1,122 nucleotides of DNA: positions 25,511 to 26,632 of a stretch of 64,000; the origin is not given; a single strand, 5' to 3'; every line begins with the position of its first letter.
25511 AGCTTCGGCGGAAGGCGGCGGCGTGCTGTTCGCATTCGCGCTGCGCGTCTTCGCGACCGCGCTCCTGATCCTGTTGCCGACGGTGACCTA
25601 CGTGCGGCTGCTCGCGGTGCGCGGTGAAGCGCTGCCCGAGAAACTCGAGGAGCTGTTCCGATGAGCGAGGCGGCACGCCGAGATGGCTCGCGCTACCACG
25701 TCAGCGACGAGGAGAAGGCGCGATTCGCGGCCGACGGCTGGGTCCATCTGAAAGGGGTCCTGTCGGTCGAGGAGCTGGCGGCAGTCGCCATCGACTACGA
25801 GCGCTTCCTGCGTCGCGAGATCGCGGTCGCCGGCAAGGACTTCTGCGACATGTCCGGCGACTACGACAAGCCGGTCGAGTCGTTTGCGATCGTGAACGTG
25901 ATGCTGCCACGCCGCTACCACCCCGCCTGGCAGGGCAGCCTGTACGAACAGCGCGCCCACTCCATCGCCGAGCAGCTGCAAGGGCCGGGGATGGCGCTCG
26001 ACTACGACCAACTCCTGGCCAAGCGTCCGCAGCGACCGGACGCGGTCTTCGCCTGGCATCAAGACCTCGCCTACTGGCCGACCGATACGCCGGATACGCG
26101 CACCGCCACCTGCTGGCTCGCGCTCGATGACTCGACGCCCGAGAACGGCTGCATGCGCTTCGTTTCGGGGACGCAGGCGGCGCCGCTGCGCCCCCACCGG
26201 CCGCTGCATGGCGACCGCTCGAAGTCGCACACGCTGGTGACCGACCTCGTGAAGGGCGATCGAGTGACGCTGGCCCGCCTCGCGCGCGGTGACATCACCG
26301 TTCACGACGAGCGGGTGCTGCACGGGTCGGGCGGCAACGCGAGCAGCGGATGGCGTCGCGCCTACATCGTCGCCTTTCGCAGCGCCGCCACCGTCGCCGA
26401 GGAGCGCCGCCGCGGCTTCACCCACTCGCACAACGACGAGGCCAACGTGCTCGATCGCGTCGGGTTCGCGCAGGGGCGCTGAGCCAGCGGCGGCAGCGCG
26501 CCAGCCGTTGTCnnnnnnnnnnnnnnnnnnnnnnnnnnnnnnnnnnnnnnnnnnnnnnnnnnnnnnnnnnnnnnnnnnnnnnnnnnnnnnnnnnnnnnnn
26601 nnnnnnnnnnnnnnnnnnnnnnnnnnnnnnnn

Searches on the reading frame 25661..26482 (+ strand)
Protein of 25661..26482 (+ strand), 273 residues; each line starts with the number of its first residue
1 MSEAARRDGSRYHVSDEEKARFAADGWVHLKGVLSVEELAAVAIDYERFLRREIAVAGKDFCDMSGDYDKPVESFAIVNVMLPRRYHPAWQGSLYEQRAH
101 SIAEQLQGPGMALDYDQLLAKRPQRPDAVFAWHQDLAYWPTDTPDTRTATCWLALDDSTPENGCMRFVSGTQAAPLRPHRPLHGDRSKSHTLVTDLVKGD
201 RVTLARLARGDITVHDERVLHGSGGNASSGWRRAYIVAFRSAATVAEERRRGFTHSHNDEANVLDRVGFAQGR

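Call 42: search_protein_families(library=pfam, proteins=[window:25661-26482:+], max_evalue=0.001)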
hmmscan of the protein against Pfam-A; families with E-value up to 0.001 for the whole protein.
window:25661-26482:+ (273 aa): 1 family
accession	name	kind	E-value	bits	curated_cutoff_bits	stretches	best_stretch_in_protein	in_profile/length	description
PF05721.19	PhyH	-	1.5e-27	97.7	22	1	24-234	3-213/213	Phytanoyl-CoA dioxygenase (PhyH)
